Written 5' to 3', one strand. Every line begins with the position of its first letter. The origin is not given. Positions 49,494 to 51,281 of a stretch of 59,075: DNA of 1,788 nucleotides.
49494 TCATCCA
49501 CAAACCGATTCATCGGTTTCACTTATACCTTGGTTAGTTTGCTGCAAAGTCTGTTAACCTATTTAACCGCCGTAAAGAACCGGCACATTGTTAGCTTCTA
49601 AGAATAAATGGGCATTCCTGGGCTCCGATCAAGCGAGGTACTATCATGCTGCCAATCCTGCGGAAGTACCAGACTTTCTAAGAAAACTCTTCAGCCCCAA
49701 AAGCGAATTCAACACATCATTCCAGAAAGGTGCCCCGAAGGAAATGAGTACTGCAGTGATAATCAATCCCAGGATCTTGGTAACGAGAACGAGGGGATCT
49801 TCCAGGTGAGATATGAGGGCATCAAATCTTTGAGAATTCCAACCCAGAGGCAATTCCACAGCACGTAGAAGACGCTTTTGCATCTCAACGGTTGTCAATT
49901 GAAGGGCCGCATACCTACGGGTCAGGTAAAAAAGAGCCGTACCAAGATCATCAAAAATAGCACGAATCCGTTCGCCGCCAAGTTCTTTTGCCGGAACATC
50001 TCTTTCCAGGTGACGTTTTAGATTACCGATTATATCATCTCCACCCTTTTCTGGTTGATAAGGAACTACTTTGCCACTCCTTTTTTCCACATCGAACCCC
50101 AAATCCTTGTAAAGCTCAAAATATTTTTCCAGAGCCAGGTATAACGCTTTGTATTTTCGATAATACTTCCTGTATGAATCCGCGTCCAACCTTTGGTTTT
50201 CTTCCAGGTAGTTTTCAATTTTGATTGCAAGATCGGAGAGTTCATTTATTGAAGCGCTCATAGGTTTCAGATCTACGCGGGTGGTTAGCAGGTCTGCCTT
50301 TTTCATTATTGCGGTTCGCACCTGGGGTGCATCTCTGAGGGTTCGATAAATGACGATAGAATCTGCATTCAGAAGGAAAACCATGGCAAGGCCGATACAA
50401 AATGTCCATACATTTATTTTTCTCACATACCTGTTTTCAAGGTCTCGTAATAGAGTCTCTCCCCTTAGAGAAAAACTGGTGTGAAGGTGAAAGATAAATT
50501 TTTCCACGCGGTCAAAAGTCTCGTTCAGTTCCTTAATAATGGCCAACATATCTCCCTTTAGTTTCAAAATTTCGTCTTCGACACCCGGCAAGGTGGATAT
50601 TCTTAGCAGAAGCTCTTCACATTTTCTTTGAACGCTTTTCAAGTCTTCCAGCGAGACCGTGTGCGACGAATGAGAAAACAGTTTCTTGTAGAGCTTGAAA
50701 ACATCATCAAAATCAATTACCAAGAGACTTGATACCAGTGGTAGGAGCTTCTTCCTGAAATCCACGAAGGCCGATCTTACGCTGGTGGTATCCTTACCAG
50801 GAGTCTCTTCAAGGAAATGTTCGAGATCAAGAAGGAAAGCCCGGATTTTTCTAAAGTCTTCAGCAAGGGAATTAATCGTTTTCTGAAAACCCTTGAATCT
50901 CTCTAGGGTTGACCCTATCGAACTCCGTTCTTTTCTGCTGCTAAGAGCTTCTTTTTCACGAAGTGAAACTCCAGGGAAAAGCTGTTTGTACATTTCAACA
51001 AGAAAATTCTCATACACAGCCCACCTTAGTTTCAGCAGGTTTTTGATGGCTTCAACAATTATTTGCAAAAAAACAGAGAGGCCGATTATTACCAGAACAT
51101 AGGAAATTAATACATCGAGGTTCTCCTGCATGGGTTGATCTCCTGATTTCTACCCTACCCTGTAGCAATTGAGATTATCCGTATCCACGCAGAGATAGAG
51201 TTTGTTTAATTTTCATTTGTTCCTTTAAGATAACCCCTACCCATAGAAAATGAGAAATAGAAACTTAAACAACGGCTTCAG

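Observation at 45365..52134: Candidate uncharacterised envelope-targeting module: patatin phospholipase, lipoprotein, 601-aa helical protein, 495-aa coiled-coil membrane protein and Amidase_3 with a novel N-domain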

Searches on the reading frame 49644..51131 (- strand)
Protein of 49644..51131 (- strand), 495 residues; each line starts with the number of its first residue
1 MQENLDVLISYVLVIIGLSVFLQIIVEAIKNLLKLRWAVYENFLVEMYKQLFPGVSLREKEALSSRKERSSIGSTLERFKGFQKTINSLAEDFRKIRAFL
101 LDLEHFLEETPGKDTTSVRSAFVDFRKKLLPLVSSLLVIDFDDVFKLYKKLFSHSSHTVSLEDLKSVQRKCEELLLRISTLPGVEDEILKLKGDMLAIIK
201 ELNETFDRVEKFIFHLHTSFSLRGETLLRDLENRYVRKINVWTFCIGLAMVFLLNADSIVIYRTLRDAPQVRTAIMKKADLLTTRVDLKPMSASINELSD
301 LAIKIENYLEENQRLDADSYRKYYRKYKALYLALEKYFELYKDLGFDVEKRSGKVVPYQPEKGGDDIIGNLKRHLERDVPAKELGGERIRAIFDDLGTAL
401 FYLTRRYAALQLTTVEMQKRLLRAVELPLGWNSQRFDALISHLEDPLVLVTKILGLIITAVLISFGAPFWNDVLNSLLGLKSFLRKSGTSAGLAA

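Call 3: search_protein_families(library=pfam, proteins=[window:49644-51131:-], max_evalue=1)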
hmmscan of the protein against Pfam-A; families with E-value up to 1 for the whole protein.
window:49644-51131:- (495 aa): 3 families
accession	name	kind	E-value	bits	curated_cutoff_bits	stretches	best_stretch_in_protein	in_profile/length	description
PF18052.6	Rx_N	-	0.0076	16.8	27.7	1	72-105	13-46/93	Rx N-terminal domain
PF18152.6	DAHP_snth_FXD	-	0.19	12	27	1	159-211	9-61/67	DAHP synthase ferredoxin-like domain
PF05218.19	DUF713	-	0.44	10.7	24.5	0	69-109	41-79/185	Protein of unknown function (DUF713)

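Call 4: search_protein_families(library=padloc, proteins=[window:49644-51131:-], max_evalue=1)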
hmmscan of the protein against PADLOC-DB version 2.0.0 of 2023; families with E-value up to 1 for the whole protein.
window:49644-51131:- (495 aa): 0 families

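Call 5: search_protein_families(library=ncbifam, proteins=[window:49644-51131:-], max_evalue=1)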
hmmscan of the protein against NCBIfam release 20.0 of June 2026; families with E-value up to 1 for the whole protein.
window:49644-51131:- (495 aa): 3 families
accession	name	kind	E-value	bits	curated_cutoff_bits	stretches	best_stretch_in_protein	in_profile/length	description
NF033719.1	ind_deCO2_activ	equivalog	0.00043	19.7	425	1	126-193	174-240/302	indoleacetate decarboxylase activase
NF048008.1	SfplDhtActHpfHKleb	equivalog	0.0047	16.3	500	1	127-206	172-250/308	(2S)-3-sulfopropanediol dehydratase activating enzyme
NF007549.0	PRK10167.1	equivalog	0.032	14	237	1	297-343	111-159/169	hypothetical protein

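Call 33: find_homologous_proteins(query=window:49644-51131:-)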
Query window:49644-51131:- (495 aa): 15 proteins with E <= 0.001 among 8000 candidates.
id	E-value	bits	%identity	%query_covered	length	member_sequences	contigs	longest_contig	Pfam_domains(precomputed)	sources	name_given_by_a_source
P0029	0.0e+0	1070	100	100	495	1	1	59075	-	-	-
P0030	8.1e-128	445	50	99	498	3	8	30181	-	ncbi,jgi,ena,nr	ncbi:MAG TPA: hypothetical protein ENG51_00340 [Deltaproteobacteria bacterium]|nr:MAG: hypothetical 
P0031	8.7e-101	356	40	98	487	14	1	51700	-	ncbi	-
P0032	2.9e-68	249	38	71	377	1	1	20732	-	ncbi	-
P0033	6.3e-63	232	33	98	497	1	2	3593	-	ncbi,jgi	ncbi:MAG: hypothetical protein ACYTBZ_27235 [Planctomycetota bacterium]|jgi:hypothetical protein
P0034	1.1e-62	231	34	98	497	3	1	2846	-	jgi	jgi:hypothetical protein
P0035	1.7e-61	227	32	98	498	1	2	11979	-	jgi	jgi:hypothetical protein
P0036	2.2e-61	226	33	99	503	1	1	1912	-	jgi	jgi:hypothetical protein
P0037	1.3e-60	224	33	98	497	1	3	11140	-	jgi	jgi:hypothetical protein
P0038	2.0e-60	223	33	98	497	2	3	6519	-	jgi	jgi:hypothetical protein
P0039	1.2e-56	211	33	98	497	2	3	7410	-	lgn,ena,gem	-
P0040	2.0e-55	207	34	99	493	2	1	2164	-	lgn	-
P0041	2.5e-55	207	31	99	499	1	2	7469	-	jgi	-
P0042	2.4e-29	121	29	97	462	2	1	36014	-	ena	-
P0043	1.4e-5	43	40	17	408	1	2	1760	-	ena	-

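Call 34: find_encoding_contigs(protein=P0030, flank=8000, max_places=2)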
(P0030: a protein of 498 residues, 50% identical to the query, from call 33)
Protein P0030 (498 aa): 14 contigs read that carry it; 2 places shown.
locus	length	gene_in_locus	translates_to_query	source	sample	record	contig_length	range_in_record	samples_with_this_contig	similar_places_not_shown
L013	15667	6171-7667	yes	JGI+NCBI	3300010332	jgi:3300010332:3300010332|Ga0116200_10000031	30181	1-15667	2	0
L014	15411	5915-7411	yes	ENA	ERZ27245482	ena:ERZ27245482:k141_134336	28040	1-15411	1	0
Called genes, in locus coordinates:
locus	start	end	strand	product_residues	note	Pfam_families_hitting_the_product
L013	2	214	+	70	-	?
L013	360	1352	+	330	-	PF00348:polyprenyl_synt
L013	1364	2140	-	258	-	PF23023:Anti-Pycsar_Apyc1, PF00753:Lactamase_B, PF12706:Lactamase_B_2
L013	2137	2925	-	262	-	PF02811:PHP (weak)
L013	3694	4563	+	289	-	PF01520:Amidase_3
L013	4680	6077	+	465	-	-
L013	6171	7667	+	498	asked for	-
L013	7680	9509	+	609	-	-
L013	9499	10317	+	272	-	-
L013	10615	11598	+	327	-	PF01734:Patatin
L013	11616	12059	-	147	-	PF00571:CBS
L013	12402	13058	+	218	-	PF01066:CDP-OH_P_transf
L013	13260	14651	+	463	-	PF02518:HATPase_c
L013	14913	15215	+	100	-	-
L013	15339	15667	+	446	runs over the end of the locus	PF07994:NAD_binding_5, PF01658:Inos-1-P_synth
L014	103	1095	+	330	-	PF00348:polyprenyl_synt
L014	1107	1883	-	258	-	PF23023:Anti-Pycsar_Apyc1, PF00753:Lactamase_B, PF12706:Lactamase_B_2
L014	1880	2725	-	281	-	PF02811:PHP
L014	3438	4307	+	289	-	PF01520:Amidase_3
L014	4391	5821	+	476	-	PF00149:Metallophos (faint)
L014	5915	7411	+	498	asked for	-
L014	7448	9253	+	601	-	-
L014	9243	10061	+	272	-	-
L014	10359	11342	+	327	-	PF01734:Patatin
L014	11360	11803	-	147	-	PF00571:CBS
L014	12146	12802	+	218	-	PF01066:CDP-OH_P_transf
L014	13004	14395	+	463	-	PF02518:HATPase_c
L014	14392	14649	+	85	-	-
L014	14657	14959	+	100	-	-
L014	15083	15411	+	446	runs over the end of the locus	PF07994:NAD_binding_5, PF01658:Inos-1-P_synth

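Call 35: find_encoding_contigs(protein=P0035, flank=8000, max_places=2)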
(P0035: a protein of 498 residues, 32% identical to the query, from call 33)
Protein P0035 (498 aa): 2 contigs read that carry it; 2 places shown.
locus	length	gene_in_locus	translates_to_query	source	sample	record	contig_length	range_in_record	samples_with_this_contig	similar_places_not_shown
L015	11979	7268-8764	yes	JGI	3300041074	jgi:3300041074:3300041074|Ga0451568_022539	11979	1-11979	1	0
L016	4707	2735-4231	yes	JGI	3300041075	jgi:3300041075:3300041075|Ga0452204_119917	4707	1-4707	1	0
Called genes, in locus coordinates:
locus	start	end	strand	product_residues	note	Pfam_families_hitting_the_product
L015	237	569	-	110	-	-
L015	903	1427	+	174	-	PF12895:ANAPC3 (faint), PF13174:TPR_6 (faint), PF21033:RMD1-3 (weak), PF13431:TPR_17, PF00515:TPR_1, PF07719:TPR_2 (weak), PF13181:TPR_8 (weak), PF13432:TPR_16 (weak), +6 more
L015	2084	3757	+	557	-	PF05226:CHASE2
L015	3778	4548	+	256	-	PF00069:Pkinase, PF07714:PK_Tyr_Ser-Thr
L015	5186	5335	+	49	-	-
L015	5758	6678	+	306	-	-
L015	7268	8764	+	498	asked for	-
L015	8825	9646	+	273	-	PF01510:Amidase_2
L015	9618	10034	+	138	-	-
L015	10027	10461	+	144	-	-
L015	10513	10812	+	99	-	-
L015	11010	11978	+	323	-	?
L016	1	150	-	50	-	?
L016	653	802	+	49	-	-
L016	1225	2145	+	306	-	-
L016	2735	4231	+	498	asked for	-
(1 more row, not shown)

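Call 36: find_encoding_contigs(protein=P0042, flank=8000, max_places=1)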
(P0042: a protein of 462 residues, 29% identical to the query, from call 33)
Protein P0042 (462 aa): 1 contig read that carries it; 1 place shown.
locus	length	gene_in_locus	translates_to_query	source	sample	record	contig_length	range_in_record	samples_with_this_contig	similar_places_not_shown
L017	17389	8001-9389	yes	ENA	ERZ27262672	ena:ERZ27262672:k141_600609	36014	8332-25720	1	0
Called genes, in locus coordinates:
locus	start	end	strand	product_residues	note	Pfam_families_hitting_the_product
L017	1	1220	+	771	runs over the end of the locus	PF04879:Molybdop_Fe4S4, PF00384:Molybdopterin, PF01568:Molydop_binding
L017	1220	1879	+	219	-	PF03892:NapB (faint), PF14522:Cytochrome_C7 (weak)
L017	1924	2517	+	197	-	PF14522:Cytochrome_C7 (weak), PF09699:Paired_CXXCH_1 (faint)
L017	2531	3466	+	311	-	PF13247:Fer4_11, PF00037:Fer4 (weak), PF12797:Fer4_2 (weak), PF12837:Fer4_6 (weak), PF13237:Fer4_10, PF12838:Fer4_7, PF13187:Fer4_9 (weak), PF13247:Fer4_11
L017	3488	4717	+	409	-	PF03916:NrfD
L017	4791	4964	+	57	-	-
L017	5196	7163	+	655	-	-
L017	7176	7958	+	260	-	-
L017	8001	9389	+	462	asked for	-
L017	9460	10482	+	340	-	PF01734:Patatin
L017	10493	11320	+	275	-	PF13509:S1_2, PF17783:WHD_CvfB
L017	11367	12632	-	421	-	PF04055:Radical_SAM, PF13186:SPASM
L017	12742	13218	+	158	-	PF10604:Polyketide_cyc2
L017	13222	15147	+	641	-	PF20966:MASE6, PF00512:HisKA (weak), PF02518:HATPase_c, PF00072:Response_reg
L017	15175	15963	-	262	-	PF08369:PCP_red, PF01077:NIR_SIR, PF13237:Fer4_10 (faint), PF12797:Fer4_2 (faint), PF12838:Fer4_7, PF13187:Fer4_9 (weak), PF12837:Fer4_6 (weak), PF00037:Fer4 (weak)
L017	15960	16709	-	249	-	PF00037:Fer4 (weak), PF12837:Fer4_6, PF13237:Fer4_10, PF14697:Fer4_21 (weak), PF12838:Fer4_7 (weak), PF13187:Fer4_9 (weak), PF27217:AF_0155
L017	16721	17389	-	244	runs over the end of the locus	PF01966:HD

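Call 48: search_protein_families(library=phrogs, proteins=[window:49644-51131:-], max_evalue=0.1)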
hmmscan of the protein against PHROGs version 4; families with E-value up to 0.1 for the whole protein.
window:49644-51131:- (495 aa): 0 families

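Call 65: search_solved_structures(query=A4, max_evalue=1)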
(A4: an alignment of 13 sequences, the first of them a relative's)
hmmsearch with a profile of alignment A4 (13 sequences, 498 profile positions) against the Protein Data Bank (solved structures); distinct sequences matched with E-value up to 1: 26.
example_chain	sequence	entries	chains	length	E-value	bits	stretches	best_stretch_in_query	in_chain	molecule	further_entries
8qae_A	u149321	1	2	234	0.0023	20.2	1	99-222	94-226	sc-apCC-6-SLLA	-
8oyv_A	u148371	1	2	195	0.008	18.4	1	152-229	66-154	De novo designed soluble Claudin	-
3gvm_A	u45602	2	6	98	0.0085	18.3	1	67-129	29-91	Putative uncharacterized protein SAG1039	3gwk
3o9o_A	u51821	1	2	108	0.011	17.9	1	67-129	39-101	Uncharacterized protein gbs1074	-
5apt_A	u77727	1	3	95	0.013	17.7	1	94-150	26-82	GENERAL CONTROL PROTEIN GCN4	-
5cy5_A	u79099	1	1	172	0.014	17.6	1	168-250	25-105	T33-51H-A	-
8g3k_A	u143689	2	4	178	0.015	17.5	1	168-250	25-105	Cob_adeno_trans domain-containing protein | Tetrahedral Nanocage Cage, Non-Fusion Component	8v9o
8a3k_UNK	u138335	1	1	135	0.021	17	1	98-220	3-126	sc-apCC-4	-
5apu_A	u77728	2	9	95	0.033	16.4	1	94-150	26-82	GENERAL CONTROL PROTEIN GCN4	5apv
5xg2_A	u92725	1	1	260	0.094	14.9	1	87-237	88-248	Chromosome partition protein Smc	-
5dol_A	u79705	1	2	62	0.098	14.8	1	82-129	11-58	Initiation-control protein YabA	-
9b45_a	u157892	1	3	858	0.1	14.7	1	86-221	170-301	gp41 Tape measure protein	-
5aps_A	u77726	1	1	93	0.11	14.7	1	94-147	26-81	GENERAL CONTROL PROTEIN GCN4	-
5apq_A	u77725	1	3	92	0.14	14.3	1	94-149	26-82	GENERAL CONTROL PROTEIN GCN4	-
8x7z_A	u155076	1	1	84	0.15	14.2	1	85-149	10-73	HR1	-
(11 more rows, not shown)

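Call 71: search_protein_families(library=pfam, proteins=[L014:4391-5821:+, L015:5758-6678:+, L015:8825-9646:+, L015:10027-10461:+, L015:10513-10812:+, L017:5196-7163:+, L017:7176-7958:+], max_evalue=0.01)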
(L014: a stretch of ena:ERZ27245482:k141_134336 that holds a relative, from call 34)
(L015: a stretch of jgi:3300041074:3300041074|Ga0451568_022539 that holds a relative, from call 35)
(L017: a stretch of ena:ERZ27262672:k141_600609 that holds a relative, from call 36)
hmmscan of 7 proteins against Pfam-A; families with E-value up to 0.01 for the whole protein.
L014:4391-5821:+ (476 aa): 2 families
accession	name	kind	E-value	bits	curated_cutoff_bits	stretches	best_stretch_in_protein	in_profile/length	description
PF00149.33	Metallophos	-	9.1e-06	26.7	21.5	1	5-134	2-72/191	Calcineurin-like phosphoesterase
PF03178.21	CPSF_A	-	0.0086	15.9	27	0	386-473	179-280/319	CPSF A subunit region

L015:5758-6678:+ (306 aa): 0 families

L015:8825-9646:+ (273 aa): 2 families
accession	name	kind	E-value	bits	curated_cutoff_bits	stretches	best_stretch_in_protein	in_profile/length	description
PF01510.30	Amidase_2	-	7.7e-33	114.1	26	1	28-185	3-131/131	N-acetylmuramoyl-L-alanine amidase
PF08239.17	SH3_3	-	0.0008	20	27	1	212-269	2-53/54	Bacterial SH3 domain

L015:10027-10461:+ (144 aa): 0 families

L015:10513-10812:+ (99 aa): 0 families

L017:5196-7163:+ (655 aa): 0 families

L017:7176-7958:+ (260 aa): 0 families

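Call 72: search_protein_families(library=padloc, proteins=[L014:4391-5821:+, L015:5758-6678:+, L015:8825-9646:+, L015:10027-10461:+, L015:10513-10812:+, L017:5196-7163:+, L017:7176-7958:+, L017:9460-10482:+], max_evalue=0.01)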
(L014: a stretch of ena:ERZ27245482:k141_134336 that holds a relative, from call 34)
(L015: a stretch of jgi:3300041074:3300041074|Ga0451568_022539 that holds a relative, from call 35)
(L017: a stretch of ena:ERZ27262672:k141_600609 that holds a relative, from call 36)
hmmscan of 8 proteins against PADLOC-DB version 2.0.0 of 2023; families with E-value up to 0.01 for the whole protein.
L014:4391-5821:+ (476 aa): 0 families

L015:5758-6678:+ (306 aa): 0 families

L015:8825-9646:+ (273 aa): 0 families

L015:10027-10461:+ (144 aa): 0 families

L015:10513-10812:+ (99 aa): 0 families

L017:5196-7163:+ (655 aa): 0 families

L017:7176-7958:+ (260 aa): 0 families

L017:9460-10482:+ (340 aa): 3 families
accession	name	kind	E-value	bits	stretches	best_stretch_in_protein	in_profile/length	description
PDLC00758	Effector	-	7e-10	36.7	1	4-194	5-189/331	Phospholipase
PDLC00755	Effector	-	5.1e-07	27.1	1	4-64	10-73/311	Phospholipase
PDLC00757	Effector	-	3.1e-06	24.8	1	4-194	9-194/331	Phospholipase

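Call 73: search_protein_families(library=ncbifam, proteins=[L017:9460-10482:+, L014:4391-5821:+, L015:8825-9646:+], max_evalue=0.001)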
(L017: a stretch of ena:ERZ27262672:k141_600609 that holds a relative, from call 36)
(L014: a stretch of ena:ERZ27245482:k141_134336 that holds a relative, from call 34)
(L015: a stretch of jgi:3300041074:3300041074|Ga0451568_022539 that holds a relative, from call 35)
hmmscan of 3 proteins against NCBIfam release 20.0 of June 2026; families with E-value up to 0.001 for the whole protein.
L017:9460-10482:+ (340 aa): 3 families
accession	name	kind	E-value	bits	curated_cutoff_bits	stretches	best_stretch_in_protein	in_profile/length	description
NF043045.1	T4SS_VpdC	equivalog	5.6e-23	80.9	1000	1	6-200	306-509/880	Dot/Icm T4SS effector VpdC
NF041079.1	CBASS_lipase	equivalog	2.4e-06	27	200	1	5-194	1-181/317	CBASS cGAMP-activated phospholipase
NF053870.1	DS2_1_antiphage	equivalog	1.8e-05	24.2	400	1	8-63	3-61/299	anti-phage phospholipase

L014:4391-5821:+ (476 aa): 1 family
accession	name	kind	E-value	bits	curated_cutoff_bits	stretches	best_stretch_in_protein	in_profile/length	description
NF053862.1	DS9_1_antiphage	equivalog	0.0002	20.3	420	1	8-113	198-291/486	anti-phage phosphoesterase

L015:8825-9646:+ (273 aa): 1 family
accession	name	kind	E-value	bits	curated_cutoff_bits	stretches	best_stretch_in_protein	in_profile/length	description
NF008758.0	PRK11789.1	equivalog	1.1e-28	99.9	143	2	53-104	72-123/190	1,6-anhydro-N-acetylmuramyl-L-alanine amidase AmpD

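Call 83: search_protein_families(library=phrogs, proteins=[L015:8825-9646:+, L014:4391-5821:+], max_evalue=0.001)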
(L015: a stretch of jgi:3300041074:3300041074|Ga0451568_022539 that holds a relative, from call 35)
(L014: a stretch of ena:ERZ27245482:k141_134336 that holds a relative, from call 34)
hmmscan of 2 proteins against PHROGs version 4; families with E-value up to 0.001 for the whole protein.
L015:8825-9646:+ (273 aa): 16 families
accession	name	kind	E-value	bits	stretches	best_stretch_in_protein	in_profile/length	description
phrog_1794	-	lysis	9.9e-40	138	1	15-202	41-201/336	amidase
phrog_9611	-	lysis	1.3e-27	98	1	28-199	21-168/246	endolysin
phrog_670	-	lysis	1.7e-19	71.1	1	17-206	101-260/596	endolysin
phrog_880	-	lysis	1e-16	62.4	1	20-201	182-336/435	endolysin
phrog_1493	-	lysis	1.2e-16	61.9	1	23-200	27-171/394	endolysin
phrog_833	-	lysis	8.5e-15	56.2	1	25-103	25-100/294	endolysin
phrog_2338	-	lysis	1.2e-14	55.5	1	20-104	18-99/346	endolysin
phrog_19265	-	unknown function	1.1e-11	46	1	21-102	16-89/293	-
phrog_2998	-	lysis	2.7e-09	38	1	26-207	142-310/485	endolysin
phrog_14048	-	lysis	3.8e-09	37.7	1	9-105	7-99/305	endolysin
phrog_3088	-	lysis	8.2e-09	36.6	1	28-101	22-92/248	amidase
phrog_700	-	lysis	4.2e-08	34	1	12-204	193-372/491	endolysin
phrog_7698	-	lysis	1.5e-07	32.5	1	31-106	25-95/316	endolysin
phrog_12609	-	lysis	7.5e-05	23.4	1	32-193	25-176/264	endolysin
phrog_5182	-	lysis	0.00016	22.4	1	23-105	28-110/321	endolysin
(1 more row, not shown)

L014:4391-5821:+ (476 aa): 0 families

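Call 92: search_dna_similar(query=window:49644-51131:-, collection=phages, mode=protein, max_evalue=0.001, max_rows=10)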
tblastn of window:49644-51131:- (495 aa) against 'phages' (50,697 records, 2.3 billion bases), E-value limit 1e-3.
No match.
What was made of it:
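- Tried and rejected: The 3-TM protein is also absent from the phage records (call 92).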

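Call 93: search_protein_families(library=pfam, alignment_id=A4, max_evalue=0.5)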
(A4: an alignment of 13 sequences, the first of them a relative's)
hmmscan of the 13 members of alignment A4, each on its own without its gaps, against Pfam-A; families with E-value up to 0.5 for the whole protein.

A. member 1, P0029 (495 aa): 3 families
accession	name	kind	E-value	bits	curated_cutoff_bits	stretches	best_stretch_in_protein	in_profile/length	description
PF18052.6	Rx_N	-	0.0076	16.8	27.7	0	72-105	13-46/93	Rx N-terminal domain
PF18152.6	DAHP_snth_FXD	-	0.19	12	27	1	159-211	9-61/67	DAHP synthase ferredoxin-like domain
PF05218.19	DUF713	-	0.44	10.7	24.5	0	69-109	41-79/185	Protein of unknown function (DUF713)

B. families by the number of members that match (of 13 scanned): 42 families (the first 25 are shown)
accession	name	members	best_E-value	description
PF02646.22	RmuC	6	0.0067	RmuC family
PF23129.1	DotZ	4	0.0087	DotZ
PF05791.16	Bacillus_HBL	2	0.0024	Bacillus haemolytic enterotoxin (HBL)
PF05478.16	Prominin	2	0.011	Prominin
PF22412.1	TerS_C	2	0.11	Phage G20C small terminase C-terminal domain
PF18052.6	Rx_N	1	0.0076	Rx N-terminal domain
PF16147.10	DUF4855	1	0.0088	Domain of unknown function (DUF4855)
PF13519.12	VWA_2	1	0.023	von Willebrand factor type A domain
PF06029.17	AlkA_N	1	0.027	AlkA N-terminal domain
PF08565.17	CDC37_M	1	0.031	Cdc37 Hsp90 binding domain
PF19775.4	DUF6261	1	0.034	Family of unknown function (DUF6261)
PF05819.16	NolX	1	0.036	NolX protein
PF19584.4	MCAfunc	1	0.05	MCAfunc domain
PF03770.22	IPK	1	0.067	Inositol polyphosphate kinase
PF18851.6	baeRF_family8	1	0.073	Bacterial archaeo-eukaryotic release factor family 8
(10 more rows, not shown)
